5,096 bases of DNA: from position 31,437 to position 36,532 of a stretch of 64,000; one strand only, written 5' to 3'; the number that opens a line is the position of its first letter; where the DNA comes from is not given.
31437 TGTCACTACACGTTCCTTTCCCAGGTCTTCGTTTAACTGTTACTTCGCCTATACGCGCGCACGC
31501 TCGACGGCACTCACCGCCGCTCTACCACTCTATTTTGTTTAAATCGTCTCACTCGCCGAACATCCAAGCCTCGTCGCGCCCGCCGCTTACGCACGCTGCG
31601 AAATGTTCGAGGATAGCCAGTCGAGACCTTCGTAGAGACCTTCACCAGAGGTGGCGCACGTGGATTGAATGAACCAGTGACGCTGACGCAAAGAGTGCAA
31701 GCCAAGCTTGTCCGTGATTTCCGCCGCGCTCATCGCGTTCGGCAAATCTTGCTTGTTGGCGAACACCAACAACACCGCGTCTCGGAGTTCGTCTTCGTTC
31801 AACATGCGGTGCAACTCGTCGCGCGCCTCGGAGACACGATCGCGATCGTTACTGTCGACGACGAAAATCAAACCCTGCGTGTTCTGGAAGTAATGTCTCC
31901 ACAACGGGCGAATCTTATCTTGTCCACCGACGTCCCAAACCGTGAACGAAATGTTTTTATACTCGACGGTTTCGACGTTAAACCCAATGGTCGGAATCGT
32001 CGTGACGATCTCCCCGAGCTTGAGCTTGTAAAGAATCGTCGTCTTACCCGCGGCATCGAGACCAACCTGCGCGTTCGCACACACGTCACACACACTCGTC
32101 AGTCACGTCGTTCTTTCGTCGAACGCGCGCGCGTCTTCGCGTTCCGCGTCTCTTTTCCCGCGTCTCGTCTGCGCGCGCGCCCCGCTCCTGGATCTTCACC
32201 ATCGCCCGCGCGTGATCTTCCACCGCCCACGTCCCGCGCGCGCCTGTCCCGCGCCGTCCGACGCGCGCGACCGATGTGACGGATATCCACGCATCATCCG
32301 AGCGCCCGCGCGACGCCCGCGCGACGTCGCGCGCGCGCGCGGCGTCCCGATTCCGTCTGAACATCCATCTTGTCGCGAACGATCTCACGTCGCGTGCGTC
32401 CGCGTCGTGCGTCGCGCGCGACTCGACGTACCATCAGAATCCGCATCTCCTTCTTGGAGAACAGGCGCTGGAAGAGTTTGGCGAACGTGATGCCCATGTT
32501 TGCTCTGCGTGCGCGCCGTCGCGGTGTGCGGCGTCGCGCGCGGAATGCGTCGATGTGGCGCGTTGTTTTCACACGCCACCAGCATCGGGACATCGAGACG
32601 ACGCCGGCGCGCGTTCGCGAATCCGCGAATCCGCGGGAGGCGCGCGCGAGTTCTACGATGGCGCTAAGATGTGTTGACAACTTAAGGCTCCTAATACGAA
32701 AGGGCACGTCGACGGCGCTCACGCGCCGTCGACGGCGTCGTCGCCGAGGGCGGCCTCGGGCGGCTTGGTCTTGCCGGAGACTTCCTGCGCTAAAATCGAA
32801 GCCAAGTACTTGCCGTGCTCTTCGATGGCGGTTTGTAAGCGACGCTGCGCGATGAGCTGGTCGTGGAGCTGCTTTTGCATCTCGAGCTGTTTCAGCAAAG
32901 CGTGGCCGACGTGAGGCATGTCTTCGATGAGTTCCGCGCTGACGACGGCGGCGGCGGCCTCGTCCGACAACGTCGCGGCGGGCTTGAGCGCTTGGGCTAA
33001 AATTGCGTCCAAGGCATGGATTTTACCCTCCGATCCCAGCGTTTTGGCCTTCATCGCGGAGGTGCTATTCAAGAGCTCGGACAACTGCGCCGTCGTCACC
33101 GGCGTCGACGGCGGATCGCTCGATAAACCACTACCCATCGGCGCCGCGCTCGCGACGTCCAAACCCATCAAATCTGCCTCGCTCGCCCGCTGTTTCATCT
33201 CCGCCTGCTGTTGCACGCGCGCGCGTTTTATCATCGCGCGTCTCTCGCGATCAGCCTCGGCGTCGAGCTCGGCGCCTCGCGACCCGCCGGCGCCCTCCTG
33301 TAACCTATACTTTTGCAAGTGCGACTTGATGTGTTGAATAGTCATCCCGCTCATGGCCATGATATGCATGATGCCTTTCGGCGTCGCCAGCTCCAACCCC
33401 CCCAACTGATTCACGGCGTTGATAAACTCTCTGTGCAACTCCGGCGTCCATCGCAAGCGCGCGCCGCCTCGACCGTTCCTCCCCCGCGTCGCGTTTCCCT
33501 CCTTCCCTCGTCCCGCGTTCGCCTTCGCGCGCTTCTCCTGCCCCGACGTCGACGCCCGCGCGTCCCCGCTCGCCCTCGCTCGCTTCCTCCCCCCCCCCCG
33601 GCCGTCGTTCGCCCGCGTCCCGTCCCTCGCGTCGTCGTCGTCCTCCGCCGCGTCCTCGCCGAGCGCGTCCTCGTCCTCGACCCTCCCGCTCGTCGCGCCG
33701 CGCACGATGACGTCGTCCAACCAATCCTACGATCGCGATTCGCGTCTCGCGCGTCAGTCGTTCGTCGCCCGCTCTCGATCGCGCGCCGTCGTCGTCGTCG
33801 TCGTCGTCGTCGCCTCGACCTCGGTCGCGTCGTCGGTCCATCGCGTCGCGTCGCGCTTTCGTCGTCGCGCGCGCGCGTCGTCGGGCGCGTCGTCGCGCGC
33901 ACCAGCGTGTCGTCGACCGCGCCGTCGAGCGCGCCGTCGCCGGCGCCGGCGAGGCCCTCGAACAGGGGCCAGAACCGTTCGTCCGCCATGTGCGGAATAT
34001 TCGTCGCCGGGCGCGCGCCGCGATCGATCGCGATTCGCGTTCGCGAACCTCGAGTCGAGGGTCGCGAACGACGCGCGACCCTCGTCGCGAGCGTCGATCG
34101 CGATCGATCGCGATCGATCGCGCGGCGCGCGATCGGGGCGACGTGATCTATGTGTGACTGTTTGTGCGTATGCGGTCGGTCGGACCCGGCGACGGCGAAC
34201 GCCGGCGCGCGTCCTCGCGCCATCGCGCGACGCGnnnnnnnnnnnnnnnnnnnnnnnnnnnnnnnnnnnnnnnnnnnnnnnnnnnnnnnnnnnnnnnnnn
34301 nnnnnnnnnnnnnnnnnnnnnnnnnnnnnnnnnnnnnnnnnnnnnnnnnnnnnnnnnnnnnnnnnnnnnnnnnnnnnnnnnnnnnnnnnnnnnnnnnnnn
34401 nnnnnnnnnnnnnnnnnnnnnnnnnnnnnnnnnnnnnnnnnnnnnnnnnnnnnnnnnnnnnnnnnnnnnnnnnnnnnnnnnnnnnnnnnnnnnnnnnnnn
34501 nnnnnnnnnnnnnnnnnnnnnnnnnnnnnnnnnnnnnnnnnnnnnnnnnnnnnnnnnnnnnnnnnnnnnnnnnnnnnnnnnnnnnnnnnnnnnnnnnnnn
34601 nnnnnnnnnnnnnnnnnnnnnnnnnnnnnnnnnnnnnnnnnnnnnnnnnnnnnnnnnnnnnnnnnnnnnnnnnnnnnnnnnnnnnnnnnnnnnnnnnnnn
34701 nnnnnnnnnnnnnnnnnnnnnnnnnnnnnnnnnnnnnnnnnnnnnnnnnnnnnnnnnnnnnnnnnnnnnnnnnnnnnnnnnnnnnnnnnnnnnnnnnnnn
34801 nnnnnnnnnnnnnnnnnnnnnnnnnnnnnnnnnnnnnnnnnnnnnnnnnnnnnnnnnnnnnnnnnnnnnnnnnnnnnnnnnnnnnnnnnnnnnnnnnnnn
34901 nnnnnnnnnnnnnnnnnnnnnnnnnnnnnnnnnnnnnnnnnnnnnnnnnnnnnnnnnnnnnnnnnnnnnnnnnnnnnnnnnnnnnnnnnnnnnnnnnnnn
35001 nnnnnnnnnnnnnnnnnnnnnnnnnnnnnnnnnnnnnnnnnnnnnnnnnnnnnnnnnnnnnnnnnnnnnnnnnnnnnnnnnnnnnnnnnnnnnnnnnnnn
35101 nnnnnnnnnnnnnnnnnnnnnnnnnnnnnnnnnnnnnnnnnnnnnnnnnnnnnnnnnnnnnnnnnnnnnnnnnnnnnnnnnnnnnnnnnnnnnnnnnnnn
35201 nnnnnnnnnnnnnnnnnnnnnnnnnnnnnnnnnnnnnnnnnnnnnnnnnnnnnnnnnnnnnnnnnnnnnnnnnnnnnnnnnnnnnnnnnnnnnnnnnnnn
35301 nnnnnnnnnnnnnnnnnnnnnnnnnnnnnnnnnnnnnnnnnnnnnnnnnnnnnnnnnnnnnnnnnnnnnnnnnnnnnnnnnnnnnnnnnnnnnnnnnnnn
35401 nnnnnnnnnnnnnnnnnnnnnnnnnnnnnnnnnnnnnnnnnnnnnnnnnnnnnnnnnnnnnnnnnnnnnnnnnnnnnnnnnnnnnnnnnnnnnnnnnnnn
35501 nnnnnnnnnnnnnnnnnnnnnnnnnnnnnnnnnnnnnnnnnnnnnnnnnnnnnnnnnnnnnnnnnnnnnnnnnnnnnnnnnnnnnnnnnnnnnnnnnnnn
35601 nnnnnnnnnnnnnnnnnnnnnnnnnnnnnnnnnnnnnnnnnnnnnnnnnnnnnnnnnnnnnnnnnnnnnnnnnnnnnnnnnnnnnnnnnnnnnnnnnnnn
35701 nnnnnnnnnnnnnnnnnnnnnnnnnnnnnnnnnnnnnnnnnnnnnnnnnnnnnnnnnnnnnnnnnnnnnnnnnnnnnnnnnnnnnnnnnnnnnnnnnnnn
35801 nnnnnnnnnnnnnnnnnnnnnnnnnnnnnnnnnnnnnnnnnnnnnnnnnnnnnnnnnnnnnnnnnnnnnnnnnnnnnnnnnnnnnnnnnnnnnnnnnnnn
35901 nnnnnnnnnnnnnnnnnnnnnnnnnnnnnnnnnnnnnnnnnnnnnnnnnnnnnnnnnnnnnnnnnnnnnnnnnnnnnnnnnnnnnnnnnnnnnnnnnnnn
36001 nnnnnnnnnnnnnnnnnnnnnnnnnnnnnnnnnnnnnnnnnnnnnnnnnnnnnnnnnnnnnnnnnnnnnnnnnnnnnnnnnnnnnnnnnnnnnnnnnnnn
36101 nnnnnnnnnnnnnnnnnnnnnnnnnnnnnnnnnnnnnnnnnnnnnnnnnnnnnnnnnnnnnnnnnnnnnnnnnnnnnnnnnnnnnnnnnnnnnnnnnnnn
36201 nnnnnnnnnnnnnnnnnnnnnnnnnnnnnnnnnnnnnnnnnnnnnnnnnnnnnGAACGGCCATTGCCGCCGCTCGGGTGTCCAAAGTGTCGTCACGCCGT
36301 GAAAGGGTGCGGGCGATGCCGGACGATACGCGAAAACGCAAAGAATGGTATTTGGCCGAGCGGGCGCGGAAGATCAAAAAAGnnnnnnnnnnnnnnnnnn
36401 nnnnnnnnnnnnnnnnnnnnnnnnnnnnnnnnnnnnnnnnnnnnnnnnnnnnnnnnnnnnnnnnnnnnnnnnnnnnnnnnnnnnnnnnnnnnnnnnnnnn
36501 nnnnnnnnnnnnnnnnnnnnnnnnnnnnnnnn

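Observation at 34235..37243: Candidate MDC1-like checkpoint mediator in a green alga: a TQxF cluster plus C-terminal tandem BRCT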

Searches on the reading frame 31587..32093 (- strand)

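Call 71: search_protein_families(library=pfam, proteins=[window:31587-32093:-], max_evalue=0.001)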
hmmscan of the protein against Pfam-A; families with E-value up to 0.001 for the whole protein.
window:31587-32093:- (168 aa): 7 families
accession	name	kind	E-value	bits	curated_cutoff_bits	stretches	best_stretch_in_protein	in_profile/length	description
PF00025.27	Arf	-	1.6e-75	252.8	22.3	1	10-164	20-174/174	ADP-ribosylation factor family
PF08477.19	Roc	-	1.1e-12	48.6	27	1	10-116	5-119/119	Ras of Complex, Roc, domain of DAPkinase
PF00071.28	Ras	-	2.7e-11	43.8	21.6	1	10-158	5-154/162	Ras family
PF09439.16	SRPRB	-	5.3e-11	42.6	25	1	10-130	9-134/178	Signal recognition particle receptor beta subunit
PF00503.26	G-alpha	-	1.4e-10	41.3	48.8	1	31-98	165-233/333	G-protein alpha subunit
PF04670.18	Gtr1_RagA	-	1.8e-08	34.5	22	1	11-127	6-133/232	Gtr1/RagA G protein conserved region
PF01926.29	MMR_HSR1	-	0.0001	22.8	21.9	1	10-110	5-110/113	50S ribosome-binding GTPase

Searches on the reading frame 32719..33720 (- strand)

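Call 71: search_protein_families(library=pfam, proteins=[window:32719-33720:-], max_evalue=0.001)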
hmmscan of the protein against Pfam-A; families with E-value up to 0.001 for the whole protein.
window:32719-33720:- (333 aa): 2 families
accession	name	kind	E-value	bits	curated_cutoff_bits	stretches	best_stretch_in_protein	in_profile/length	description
PF14379.11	Myb_CC_LHEQLE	-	2.6e-12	46.7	29.1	1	271-312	3-44/48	MYB-CC type transfactor, LHEQLE motif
PF00249.37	Myb_DNA-binding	-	1.4e-07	31.9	24.4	1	88-139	1-46/46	Myb-like DNA-binding domain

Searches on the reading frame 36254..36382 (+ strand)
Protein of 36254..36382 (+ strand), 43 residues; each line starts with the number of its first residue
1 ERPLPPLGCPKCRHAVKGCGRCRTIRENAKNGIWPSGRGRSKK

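Call 57: search_protein_families(library=pfam, proteins=[window:36254-36382:+], max_evalue=1)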
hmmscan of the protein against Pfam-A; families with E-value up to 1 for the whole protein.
seq(43 aa): 0 families
